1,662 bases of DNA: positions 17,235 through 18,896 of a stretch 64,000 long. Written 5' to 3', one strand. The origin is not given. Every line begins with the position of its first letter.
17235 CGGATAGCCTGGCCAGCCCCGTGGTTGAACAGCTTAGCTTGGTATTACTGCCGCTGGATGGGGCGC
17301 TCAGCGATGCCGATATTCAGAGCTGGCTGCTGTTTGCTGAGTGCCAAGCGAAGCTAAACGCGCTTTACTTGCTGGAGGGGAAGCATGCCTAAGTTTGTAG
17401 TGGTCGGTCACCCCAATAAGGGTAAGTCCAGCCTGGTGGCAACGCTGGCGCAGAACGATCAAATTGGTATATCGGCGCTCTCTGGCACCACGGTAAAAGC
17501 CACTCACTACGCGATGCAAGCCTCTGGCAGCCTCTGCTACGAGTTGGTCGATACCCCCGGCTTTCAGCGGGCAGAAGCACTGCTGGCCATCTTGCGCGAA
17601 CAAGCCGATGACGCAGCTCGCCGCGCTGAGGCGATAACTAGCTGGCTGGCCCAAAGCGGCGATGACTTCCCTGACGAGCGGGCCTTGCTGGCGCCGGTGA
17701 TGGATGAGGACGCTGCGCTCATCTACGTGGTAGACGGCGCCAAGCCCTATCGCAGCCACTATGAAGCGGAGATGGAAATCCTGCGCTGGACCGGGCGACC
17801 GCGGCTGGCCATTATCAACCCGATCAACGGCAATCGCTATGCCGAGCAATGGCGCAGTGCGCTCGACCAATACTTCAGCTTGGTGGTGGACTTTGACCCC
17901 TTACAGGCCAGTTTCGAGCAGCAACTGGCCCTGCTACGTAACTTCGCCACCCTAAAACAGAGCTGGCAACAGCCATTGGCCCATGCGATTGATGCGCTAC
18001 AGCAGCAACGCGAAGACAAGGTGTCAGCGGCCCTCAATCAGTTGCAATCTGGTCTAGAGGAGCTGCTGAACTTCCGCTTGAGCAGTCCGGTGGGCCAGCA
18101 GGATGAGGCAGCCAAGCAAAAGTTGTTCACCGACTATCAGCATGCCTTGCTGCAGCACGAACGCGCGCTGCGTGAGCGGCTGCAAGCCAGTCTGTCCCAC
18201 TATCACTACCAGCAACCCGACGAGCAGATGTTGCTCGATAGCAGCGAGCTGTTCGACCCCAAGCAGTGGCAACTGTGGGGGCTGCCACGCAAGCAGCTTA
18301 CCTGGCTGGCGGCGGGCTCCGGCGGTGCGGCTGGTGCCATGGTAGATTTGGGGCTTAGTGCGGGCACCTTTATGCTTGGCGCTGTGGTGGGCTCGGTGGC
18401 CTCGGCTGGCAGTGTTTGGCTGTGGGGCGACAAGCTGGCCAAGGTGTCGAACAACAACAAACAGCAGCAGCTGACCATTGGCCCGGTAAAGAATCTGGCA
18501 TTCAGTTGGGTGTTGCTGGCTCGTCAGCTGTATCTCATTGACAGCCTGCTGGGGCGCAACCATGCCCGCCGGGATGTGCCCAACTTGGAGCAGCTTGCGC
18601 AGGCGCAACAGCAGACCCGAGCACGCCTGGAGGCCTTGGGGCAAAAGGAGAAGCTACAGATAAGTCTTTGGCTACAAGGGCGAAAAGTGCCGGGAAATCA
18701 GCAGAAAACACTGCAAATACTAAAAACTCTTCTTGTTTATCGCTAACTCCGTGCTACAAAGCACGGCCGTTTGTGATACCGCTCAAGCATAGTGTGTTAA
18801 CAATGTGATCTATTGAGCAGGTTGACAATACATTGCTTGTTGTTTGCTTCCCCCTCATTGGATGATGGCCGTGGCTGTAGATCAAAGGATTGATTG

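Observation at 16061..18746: Translationally coupled DUF2868-like membrane protein and DUF3482-type membrane GTPase pair: an uncharacterised two-gene module.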

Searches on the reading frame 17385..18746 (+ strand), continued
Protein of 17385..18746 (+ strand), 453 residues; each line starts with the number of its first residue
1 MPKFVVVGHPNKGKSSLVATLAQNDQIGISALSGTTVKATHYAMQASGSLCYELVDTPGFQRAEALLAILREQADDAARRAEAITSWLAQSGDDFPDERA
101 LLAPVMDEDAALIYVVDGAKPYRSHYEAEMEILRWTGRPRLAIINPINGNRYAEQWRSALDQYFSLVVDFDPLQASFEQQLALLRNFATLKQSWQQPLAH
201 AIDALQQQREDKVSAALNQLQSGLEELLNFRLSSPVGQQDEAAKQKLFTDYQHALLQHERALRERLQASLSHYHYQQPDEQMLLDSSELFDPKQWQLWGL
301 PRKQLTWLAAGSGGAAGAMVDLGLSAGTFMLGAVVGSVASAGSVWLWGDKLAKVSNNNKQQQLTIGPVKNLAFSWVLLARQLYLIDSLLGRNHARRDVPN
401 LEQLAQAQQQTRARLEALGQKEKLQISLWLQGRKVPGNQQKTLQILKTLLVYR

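Call 20: predict_structure(alignment_id=A2)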
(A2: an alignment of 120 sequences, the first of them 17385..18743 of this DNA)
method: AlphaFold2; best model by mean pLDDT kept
length: 453 residues; sequences in the alignment: 120
mean_pLDDT: 85.9   pTM: 0.85
mean pLDDT of the five models: 85.9, 85.7, 85.6, 84.6, 82.5
residues with pLDDT >= 90: 303; 70-90: 77; 50-70: 34; < 50: 39
segments of 3 or more residues with pLDDT < 50: 313-346
pLDDT, mean of each block of 10 residues (from residue 1): 94 93 91 84 93 96 97 97 98 95 97 97 97 98 96 98 98 96 97 96 95 97 96 84 90 93 96 81 57 73 68 41 35 31 44 67 88 91 93 91 87 92 94 87 95 63
secondary structure, 60 per line:
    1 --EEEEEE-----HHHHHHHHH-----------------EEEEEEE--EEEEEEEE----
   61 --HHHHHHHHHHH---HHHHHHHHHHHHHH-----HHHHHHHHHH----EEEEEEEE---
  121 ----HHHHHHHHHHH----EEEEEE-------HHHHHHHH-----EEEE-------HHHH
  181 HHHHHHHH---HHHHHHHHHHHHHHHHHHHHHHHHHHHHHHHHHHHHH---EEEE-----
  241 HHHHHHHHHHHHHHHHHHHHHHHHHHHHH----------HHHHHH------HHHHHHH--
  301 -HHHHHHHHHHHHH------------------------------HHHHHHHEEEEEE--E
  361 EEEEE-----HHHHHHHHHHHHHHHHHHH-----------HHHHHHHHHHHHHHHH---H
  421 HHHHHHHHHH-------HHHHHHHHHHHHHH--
elements in order: E3-8 H14-22 E40-46 E49-56 H63-73 H77-90 H96-105 E110-117 H125-135 E140-145 H153-160 E166-169 H177-188 H192-228 E232-235 H241-269 H280-285 H292-298 H302-314 H345-351 E352-357 E360-365 H371-389 H401-416 H420-430 H438-451

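Call 26: search_solved_structures(query=A2, max_evalue=0.01, show_alignments=2)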
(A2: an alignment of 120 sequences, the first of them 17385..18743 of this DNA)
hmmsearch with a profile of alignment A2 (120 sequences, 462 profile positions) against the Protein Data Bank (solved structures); distinct sequences matched with E-value up to 0.01: 56.
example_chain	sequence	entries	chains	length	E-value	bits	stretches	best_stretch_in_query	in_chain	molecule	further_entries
6xrs_A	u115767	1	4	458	9.3e-19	71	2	2-74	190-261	GTPase Der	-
2hjg_A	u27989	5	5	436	1.8e-18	70.1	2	4-75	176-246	GTP-binding protein engA | GTPase Der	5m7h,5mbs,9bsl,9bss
4dcs_A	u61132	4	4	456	2e-18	69.9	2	4-75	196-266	GTP-BINDING PROTEIN ENGA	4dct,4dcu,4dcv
9bs0_W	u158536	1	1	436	4.9e-18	68.6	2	4-74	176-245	GTPase Der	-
5dn8_A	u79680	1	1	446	5.5e-18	68.4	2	5-111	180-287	GTPase Der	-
3j8g_X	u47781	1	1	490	3.4e-14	55.9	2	5-72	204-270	GTPase Der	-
1mky_A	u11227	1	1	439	4.1e-14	55.7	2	5-68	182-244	Probable GTP-binding protein engA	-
7am2_BU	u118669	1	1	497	5.6e-10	42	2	5-66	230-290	GTPase Der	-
7aoi_XL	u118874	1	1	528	6.3e-08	35.3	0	5-73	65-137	GTP-binding protein, putative,mt-EngA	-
6yxx_EA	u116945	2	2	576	8.2e-08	34.9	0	5-73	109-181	mt-EngA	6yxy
2dyk_A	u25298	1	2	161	9.3e-07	31.4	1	6-90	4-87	GTP-binding protein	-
3geh_A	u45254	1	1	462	1.3e-06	30.9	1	5-81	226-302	tRNA modification GTPase mnmE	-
2gj8_A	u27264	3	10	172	1.7e-06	30.5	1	6-70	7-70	tRNA modification GTPase trmE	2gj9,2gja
1rfl_A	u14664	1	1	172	1.7e-06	30.5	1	6-70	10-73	Probable tRNA modification GTPase trmE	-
5x4b_A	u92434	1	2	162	4e-06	29.3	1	3-102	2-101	GTPase Der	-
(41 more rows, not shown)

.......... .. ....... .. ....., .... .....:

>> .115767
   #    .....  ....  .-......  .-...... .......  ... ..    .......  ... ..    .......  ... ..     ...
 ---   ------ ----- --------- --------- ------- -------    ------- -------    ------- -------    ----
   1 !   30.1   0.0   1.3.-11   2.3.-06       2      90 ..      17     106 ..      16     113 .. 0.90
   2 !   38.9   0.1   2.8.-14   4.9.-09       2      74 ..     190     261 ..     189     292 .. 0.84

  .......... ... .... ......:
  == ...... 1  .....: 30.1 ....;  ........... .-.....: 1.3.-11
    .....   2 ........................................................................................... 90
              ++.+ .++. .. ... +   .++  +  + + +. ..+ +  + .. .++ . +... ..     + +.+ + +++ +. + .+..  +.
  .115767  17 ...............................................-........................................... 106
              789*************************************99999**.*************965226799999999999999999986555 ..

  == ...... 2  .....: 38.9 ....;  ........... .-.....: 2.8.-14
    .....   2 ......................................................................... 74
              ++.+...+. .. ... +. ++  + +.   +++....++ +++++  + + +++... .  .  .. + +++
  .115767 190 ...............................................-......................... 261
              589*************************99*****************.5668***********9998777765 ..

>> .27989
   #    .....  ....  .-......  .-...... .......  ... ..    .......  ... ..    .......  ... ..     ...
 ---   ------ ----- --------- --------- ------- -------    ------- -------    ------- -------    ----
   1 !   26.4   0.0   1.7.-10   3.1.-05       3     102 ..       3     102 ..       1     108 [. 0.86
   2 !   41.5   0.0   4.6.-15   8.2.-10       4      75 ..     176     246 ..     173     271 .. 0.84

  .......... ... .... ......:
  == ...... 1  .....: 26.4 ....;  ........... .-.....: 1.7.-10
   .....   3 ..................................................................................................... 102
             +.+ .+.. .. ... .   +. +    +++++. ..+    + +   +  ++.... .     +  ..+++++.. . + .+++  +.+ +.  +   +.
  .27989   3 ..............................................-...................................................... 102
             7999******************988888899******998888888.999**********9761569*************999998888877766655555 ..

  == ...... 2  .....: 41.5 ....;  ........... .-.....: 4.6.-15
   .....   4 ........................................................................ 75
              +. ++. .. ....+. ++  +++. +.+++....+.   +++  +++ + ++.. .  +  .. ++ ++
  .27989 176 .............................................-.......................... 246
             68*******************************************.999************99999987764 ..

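Call 36: find_encoding_contigs(protein=P0001, flank=6000, max_places=4)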
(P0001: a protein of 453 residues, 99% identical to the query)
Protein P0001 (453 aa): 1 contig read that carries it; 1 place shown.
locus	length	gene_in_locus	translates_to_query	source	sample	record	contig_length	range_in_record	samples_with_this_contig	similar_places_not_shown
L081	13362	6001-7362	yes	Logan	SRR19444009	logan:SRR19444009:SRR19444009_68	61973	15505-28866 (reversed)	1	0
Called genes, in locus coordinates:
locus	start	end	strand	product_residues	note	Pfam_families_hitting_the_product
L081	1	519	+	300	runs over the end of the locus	PF00892:EamA (faint)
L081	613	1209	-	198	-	PF04893:Yip1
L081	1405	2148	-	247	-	PF00149:Metallophos, PF12850:Metallophos_2 (weak)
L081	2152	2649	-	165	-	PF00160:Pro_isomerase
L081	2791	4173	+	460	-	PF01406:tRNA-synt_1e, PF01921:tRNA-synt_1f (faint), PF09334:tRNA-synt_1g, PF00133:tRNA-synt_1 (faint), PF09334:tRNA-synt_1g (weak), PF09190:DALR_2, PF23493:CysS_C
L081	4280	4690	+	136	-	-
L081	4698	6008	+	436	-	PF11067:DUF2868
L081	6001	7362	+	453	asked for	PF01926:MMR_HSR1, PF02421:FeoB_N (weak), PF11981:DUF3482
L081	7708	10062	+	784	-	PF00128:Alpha-amylase, PF02806:Alpha-amylase_C, PF16738:CBM26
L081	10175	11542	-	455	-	PF00206:Lyase_1, PF10397:ADSL_C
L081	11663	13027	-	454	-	PF03606:DcuC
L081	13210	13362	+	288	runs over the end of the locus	PF01418:HTH_6, PF01380:SIS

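Call 48: search_protein_families(library=pfam, alignment_id=A4, max_evalue=0.00001)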
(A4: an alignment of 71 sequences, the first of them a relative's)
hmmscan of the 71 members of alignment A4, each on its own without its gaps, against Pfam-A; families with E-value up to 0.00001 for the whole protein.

A. member 1, L001:4250-4555:- (101 aa): 2 families
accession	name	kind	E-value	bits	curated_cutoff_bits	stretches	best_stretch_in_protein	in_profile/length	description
PF02922.24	CBM_48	-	7.2e-09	36.3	22.4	1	24-86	19-82/83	Carbohydrate-binding module 48 (Isoamylase N-terminal domain)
PF16561.11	AMPK1_CBM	-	4.3e-08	33.7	26.8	1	27-76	11-57/85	Glycogen recognition site of AMP-activated protein kinase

B. families by the number of members that match (of 71 scanned): 62 families (the first 25 are shown)
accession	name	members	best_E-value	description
PF01584.24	CheW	10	1.1e-08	CheW-like domain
PF03949.21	Malic_M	6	9.9e-25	Malic enzyme, NAD binding domain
PF00390.24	malic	5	4.6e-31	Malic enzyme, N-terminal domain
PF00989.32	PAS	3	1.9e-07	PAS fold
PF13417.12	GST_N_3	2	8.6e-16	Glutathione S-transferase, N-terminal domain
PF13280.12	WYL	2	2.4e-15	WYL domain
PF13409.12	GST_N_2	2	5.4e-14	Glutathione S-transferase, N-terminal domain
PF02798.26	GST_N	2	1.5e-13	Glutathione S-transferase, N-terminal domain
PF14497.11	GST_C_3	2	3.1e-09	Glutathione S-transferase, C-terminal domain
PF00043.30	GST_C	2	4.5e-09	Glutathione S-transferase, C-terminal domain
PF00873.25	ACR_tran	1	5.3e-171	AcrB/AcrD/AcrF family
PF04228.19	Zn_peptidase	1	2.9e-106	Putative neutral zinc metallopeptidase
PF07209.17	DUF1415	1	5.3e-68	Protein of unknown function (DUF1415)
PF00009.33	GTP_EFTU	1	5.8e-61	Elongation factor Tu GTP binding domain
PF22698.1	Semialdhyde_dhC_1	1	5.2e-57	Semialdehyde dehydrogenase, dimerisation domain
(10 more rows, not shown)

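Call 49: search_protein_families(library=pfam, alignment_id=A5, max_evalue=0.00001)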
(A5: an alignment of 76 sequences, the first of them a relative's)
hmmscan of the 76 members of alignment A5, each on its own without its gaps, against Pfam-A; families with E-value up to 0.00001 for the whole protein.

A. member 1, L001:7751-8743:+ (331 aa): 1 family
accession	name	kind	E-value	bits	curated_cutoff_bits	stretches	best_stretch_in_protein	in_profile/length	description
PF12146.15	Hydrolase_4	-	6e-07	29.4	27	1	80-288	4-223/239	Serine aminopeptidase, S33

B. families by the number of members that match (of 76 scanned): 82 families (the first 25 are shown)
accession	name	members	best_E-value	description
PF12146.15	Hydrolase_4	5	1.9e-18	Serine aminopeptidase, S33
PF09859.15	Oxygenase-NA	4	6.9e-71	Oxygenase, catalysing oxidative methylation of damaged DNA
PF00561.26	Abhydrolase_1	4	3.3e-25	alpha/beta hydrolase fold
PF12697.13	Abhydrolase_6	3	2e-22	Alpha/beta hydrolase family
PF00005.33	ABC_tran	2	9.9e-56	ABC transporter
PF02639.20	DUF188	2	1.5e-45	Uncharacterized BCR, YaiI/YqxD family COG1671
PF04608.18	PgpA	2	4.9e-39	Phosphatidylglycerophosphatase A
PF07676.18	PD40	2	1.1e-31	WD40-like Beta Propeller Repeat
PF00903.31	Glyoxalase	2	6.2e-29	Glyoxalase/Bleomycin resistance protein/Dioxygenase superfamily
PF01979.26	Amidohydro_1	2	2.1e-22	Amidohydrolase family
PF00924.24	MS_channel_2nd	2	5.9e-22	Mechanosensitive ion channel, beta-domain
PF21082.3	MS_channel_3rd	2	1.1e-19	Mechanosensitive ion channel MscS, C-terminal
PF00583.31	Acetyltransf_1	2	9.3e-17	Acetyltransferase (GNAT) family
PF07969.17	Amidohydro_3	2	7.4e-16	Amidohydrolase family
PF13304.12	AAA_21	2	3.6e-15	AAA domain, putative AbiEii toxin, Type IV TA system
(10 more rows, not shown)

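Call 52: search_dna_similar(query=window:17385-18743:+, collection=plasmids, mode=protein, max_evalue=0.00001, max_rows=20)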
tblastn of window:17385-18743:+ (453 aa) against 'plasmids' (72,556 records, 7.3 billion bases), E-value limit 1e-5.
Records with a match: 3; places in all: 3; records where one place covers at least 80% of the query: 1.
Best place of each record, by identity: <60% 3.
By first word of the organism name: Neisseria 2; Candidatus 1.
By predicted mobility (MOB-suite, as given by PLSDB): non-mobilizable 3.
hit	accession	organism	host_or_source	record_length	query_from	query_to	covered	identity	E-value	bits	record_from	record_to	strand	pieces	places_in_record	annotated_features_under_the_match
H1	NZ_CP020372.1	Candidatus Thiodictyon syntrophicum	meromictic lake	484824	1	380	84%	31.2%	9e-41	162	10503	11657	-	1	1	GTPase/DUF3482 domain-containing protein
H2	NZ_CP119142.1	Neisseria gonorrhoeae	Homo sapiens,whole organism,synovial ...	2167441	4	276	60%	27.8%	3e-14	83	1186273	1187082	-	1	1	none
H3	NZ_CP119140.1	Neisseria gonorrhoeae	Homo sapiens,whole organism,blood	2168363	4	276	60%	27.8%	3e-14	83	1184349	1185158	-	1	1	none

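Call 53: search_dna_similar(query=window:17385-18743:+, collection=phages, mode=protein, max_evalue=0.00001, max_rows=10)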
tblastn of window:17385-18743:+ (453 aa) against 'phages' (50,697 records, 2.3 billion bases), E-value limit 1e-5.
Records with a match: 1; places in all: 1; records where one place covers at least 80% of the query: 0.
Best place of each record, by identity: <60% 1.
By first word of the organism name: Pseudomonas 1.
By host as written in the record: Pseudomonas aeruginosa 1.
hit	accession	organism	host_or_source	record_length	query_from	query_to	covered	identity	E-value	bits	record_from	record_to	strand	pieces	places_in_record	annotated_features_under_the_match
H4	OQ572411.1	Pseudomonas phage Y10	Pseudomonas aeruginosa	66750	4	266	58%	28.8%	8e-11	71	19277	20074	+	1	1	record has no annotation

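Call 54: get_annotated_region(hit=H2, flank=3500)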
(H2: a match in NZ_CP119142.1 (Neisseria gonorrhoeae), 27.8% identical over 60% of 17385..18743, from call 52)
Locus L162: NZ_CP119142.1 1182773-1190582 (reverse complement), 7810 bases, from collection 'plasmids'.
description: Neisseria gonorrhoeae strain 2022NG-0032 plasmid p2022NG-0032_1, complete sequence
organism: Neisseria gonorrhoeae (NCBI taxid 485)
taxonomy: Bacteria; Pseudomonadota; Betaproteobacteria; Neisseriales; Neisseriaceae; Neisseria; Neisseria gonorrhoeae
host: -; source: Homo sapiens,whole organism,synovial fluid; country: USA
typing (MOB-suite, as given by PLSDB): non-mobilizable
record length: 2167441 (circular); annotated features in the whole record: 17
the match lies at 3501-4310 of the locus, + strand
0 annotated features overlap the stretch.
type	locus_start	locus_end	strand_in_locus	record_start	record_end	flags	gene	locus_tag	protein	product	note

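Call 55: get_annotated_region(hit=H1, flank=3500)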
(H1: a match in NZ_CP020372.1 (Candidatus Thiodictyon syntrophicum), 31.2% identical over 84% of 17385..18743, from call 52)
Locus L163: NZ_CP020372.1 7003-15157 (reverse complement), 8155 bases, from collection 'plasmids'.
description: Candidatus Thiodictyon syntrophicum strain Cad16T plasmid pTs485, complete sequence
organism: Candidatus Thiodictyon syntrophicum (NCBI taxid 1166950)
taxonomy: Bacteria; Pseudomonadota; Gammaproteobacteria; Chromatiales; Chromatiaceae; Thiodictyon; Candidatus Thiodictyon syntrophicum
host: -; source: meromictic lake; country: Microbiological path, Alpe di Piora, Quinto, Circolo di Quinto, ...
typing (MOB-suite, as given by PLSDB): non-mobilizable
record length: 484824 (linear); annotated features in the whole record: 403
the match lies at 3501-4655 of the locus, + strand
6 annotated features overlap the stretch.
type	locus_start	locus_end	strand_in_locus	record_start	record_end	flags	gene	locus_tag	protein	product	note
CDS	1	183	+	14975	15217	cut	pufA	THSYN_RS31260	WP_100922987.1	light-harvesting antenna LH1, alpha subunit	-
CDS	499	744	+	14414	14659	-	pufA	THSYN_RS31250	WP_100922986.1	light-harvesting antenna LH1, alpha subunit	-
CDS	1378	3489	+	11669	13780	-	-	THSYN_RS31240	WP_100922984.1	DUF2868 domain-containing protein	-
CDS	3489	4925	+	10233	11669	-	-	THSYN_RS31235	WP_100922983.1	GTPase/DUF3482 domain-containing protein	-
CDS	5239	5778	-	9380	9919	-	-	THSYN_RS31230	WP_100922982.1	cytochrome b/b6 domain-containing protein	-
CDS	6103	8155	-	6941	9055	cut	-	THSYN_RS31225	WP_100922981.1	diguanylate cyclase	GO:0009966 - regulation of signal transduction [Evidence IEA]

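Call 56: get_annotated_region(hit=H4, flank=4000)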
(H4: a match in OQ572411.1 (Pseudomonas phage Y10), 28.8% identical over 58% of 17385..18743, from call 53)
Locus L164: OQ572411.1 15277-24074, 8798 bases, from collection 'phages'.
description: UNVERIFIED: Pseudomonas phage Y10, complete genome.
organism: Pseudomonas phage Y10 (NCBI taxid 3038347)
taxonomy: Viruses
host: Pseudomonas aeruginosa; source: -; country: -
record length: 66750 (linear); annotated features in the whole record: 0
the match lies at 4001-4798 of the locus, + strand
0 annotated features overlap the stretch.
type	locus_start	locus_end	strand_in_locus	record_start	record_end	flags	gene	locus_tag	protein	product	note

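Call 83: search_protein_families(library=pfam, proteins=[L081:4280-4687:+], max_evalue=0.001)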
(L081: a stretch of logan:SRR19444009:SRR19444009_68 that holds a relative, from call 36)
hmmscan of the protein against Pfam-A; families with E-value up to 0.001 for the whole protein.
L081:4280-4687:+ (136 aa): 1 family
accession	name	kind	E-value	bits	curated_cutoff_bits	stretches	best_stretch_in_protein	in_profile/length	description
PF00383.29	dCMP_cyt_deam_1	-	0.00015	22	25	1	26-99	25-97/102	Cytidine and deoxycytidylate deaminase zinc-binding region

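Call 91: search_protein_representatives(alignment_id=A2)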
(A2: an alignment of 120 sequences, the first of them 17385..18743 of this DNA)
Query: 120 sequences, 462 profile positions. Proteins with E-value up to 0.001 (for the whole library): 8181; up to 1e-10: 2282; up to 1e-30: 597. The best 150 are listed.
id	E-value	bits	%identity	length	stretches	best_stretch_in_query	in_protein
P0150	1.0e-181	621.5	-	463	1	4-450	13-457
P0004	6.5e-178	608.9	-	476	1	2-460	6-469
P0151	8.9e-177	605.2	-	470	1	2-458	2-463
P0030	2.9e-175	600.2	-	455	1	2-453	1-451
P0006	1.7e-171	587.7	-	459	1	2-458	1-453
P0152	2.9e-169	580.4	-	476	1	3-458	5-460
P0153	3.8e-168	576.7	-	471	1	2-457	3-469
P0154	5.6e-164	563.0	-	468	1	3-457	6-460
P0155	2.6e-163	560.8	-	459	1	3-459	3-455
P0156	1.5e-161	554.9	-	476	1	3-454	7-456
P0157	2.7e-161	554.1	-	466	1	5-457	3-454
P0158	5.0e-161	553.3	-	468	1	5-460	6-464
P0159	5.8e-161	553.0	-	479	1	3-459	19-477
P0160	1.2e-160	552.0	-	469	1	2-458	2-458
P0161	2.3e-159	547.8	-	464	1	2-459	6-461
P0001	2.0e-158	544.6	-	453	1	3-451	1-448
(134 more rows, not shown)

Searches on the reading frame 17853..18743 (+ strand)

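Call 50: search_protein_families(library=pfam, proteins=[window:17853-18743:+], max_evalue=10)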
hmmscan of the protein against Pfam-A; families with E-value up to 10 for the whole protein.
window:17853-18743:+ (297 aa): 4 families
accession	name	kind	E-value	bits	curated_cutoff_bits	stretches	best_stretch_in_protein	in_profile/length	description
PF11981.13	DUF3482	-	4.3e-42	144.9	29.2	1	1-264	1-263/293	Domain of unknown function (DUF3482)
PF09375.15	Peptidase_M75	-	5.1e-05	23.4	23.5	1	27-102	136-212/288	Imelysin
PF00103.25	Hormone_1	-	0.054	13.7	22.7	1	22-54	89-121/215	Somatotropin hormone family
PF16477.11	DUF5054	-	0.079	13.3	37.6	1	20-65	92-140/291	Domain of unknown function (DUF5054)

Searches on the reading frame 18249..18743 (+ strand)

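Call 50: search_protein_families(library=pfam, proteins=[window:18249-18743:+], max_evalue=10)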
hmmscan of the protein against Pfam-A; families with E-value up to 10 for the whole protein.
window:18249-18743:+ (165 aa): 1 family
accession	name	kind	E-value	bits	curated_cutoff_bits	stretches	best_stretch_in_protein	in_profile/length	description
PF11981.13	DUF3482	-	6.2e-20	72.2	29.2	1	1-132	138-263/293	Domain of unknown function (DUF3482)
